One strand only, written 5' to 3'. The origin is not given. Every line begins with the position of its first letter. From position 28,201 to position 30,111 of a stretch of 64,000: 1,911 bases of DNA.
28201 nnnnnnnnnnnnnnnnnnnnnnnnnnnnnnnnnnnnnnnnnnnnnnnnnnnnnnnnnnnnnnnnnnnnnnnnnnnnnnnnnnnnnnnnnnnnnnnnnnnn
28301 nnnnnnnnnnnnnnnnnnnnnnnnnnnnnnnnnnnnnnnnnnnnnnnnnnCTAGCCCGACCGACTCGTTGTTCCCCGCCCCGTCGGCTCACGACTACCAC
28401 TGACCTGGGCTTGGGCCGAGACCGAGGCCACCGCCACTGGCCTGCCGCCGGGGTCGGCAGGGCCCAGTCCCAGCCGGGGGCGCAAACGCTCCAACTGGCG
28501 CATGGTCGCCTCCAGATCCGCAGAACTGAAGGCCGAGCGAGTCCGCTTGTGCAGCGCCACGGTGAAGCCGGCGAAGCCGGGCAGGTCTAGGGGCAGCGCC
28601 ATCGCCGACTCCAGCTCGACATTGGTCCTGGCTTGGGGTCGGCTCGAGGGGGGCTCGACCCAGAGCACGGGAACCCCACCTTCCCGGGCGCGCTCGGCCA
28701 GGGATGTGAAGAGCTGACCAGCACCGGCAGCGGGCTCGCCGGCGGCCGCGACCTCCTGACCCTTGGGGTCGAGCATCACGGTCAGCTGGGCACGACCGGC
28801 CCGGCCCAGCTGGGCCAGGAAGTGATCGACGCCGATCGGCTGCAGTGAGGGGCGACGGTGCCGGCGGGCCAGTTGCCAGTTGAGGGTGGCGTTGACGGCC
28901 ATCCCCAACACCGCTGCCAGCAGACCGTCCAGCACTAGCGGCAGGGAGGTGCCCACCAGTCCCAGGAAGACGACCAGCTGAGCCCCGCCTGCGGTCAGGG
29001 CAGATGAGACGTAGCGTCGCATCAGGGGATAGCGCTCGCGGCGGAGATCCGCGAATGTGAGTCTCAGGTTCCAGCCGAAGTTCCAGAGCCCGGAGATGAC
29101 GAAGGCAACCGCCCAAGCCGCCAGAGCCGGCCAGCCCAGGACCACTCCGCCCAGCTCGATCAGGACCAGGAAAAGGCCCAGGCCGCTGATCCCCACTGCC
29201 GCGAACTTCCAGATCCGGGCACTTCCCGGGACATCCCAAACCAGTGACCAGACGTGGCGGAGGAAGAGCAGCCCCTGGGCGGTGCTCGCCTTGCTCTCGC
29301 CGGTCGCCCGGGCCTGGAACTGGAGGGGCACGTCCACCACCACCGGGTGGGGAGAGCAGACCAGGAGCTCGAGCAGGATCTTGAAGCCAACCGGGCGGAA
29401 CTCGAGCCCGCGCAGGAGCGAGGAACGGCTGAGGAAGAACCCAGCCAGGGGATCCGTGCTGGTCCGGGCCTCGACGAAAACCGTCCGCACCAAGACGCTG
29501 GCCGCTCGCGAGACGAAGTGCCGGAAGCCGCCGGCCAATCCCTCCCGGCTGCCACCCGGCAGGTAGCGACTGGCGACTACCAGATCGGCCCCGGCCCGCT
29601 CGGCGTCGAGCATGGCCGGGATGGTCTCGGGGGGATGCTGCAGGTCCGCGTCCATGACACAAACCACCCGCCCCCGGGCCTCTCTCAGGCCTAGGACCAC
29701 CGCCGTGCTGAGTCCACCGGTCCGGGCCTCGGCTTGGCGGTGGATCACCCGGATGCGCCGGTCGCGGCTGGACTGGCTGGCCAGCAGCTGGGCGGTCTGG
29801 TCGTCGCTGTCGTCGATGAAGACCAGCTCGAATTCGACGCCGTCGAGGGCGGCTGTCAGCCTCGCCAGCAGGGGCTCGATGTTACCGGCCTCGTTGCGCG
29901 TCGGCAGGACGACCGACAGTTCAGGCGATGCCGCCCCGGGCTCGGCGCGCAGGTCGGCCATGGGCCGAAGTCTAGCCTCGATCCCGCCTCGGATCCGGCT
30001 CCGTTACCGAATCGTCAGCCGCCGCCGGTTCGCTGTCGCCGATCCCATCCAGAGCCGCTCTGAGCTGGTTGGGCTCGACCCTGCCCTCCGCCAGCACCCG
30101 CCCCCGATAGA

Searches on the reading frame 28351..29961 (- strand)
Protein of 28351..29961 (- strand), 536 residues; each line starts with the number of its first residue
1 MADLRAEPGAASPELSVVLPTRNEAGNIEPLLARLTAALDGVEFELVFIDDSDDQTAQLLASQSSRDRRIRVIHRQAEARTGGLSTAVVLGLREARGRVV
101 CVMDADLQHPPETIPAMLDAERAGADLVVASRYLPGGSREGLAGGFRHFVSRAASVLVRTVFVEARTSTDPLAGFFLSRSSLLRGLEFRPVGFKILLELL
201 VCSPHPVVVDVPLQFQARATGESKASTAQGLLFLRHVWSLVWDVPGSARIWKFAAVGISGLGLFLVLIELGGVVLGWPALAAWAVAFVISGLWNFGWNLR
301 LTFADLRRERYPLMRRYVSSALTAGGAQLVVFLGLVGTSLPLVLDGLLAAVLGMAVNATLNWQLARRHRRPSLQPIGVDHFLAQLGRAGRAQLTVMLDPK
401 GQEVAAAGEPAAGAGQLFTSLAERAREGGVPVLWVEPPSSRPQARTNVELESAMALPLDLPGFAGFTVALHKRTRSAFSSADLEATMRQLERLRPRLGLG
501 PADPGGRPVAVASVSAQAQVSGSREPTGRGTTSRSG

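Call 53: search_protein_families(library=pfam, proteins=[window:28351-29961:-], max_evalue=0.001)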
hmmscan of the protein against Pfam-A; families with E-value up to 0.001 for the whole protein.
window:28351-29961:- (536 aa): 4 families
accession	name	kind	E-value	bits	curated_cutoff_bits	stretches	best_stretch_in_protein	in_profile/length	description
PF00535.33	Glycos_transf_2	-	1.4e-23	84.1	23.3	1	16-139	1-122/168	Glycosyl transferase family 2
PF04138.20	GtrA_DPMS_TM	-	1.1e-09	38.9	26.1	1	252-366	1-113/117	GtrA/DPMS, transmembrane domain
PF12804.13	NTP_transf_3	-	9.9e-05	23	27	1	29-131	24-122/160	MobA-like NTP transferase domain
PF13641.12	Glyco_tranf_2_3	-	0.00031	21.3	27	1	13-120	1-110/230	Glycosyltransferase like family 2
